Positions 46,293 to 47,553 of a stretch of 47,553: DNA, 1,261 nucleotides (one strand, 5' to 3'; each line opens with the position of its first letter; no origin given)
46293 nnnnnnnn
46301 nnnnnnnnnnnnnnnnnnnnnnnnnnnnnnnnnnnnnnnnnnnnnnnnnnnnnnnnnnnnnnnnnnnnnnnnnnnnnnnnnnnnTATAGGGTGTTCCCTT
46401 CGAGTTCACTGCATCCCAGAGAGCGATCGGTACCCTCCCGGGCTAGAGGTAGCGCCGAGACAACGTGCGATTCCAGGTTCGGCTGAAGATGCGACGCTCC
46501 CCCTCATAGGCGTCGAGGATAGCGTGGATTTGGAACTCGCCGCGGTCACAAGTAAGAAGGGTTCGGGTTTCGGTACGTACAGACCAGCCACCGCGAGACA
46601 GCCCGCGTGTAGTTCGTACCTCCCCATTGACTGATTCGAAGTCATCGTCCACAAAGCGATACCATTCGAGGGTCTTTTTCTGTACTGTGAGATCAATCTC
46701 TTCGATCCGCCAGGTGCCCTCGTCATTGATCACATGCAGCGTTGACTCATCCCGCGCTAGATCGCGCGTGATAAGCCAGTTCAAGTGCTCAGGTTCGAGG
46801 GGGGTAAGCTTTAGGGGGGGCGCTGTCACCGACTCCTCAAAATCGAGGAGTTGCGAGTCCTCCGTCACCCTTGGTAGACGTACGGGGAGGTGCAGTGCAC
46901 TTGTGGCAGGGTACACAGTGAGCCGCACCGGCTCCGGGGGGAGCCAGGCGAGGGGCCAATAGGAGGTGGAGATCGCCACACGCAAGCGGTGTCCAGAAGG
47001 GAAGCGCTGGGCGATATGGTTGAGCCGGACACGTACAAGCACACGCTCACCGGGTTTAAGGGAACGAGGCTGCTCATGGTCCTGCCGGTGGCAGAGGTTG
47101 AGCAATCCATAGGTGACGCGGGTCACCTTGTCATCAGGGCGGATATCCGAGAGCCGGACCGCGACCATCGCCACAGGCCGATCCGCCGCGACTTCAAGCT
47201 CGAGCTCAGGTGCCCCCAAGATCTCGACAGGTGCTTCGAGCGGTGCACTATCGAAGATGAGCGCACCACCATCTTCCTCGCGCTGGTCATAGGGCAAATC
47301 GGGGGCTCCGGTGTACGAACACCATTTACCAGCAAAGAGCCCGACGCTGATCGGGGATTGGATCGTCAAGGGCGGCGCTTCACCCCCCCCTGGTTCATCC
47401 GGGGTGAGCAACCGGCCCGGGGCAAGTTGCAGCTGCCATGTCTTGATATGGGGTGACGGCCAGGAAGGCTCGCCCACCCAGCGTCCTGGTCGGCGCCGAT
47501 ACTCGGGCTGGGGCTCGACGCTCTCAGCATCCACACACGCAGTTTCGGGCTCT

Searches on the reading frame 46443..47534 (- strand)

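Call 44: search_protein_families(library=pfam, proteins=[window:46443-47534:-], max_evalue=0.00001)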
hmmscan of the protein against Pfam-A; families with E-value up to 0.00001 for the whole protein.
window:46443-47534:- (363 aa): 1 family
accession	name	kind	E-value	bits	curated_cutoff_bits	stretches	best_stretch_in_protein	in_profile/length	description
PF08530.16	PepX_C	-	5.9e-44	151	22.5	1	7-212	6-200/217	X-Pro dipeptidyl-peptidase C-terminal non-catalytic domain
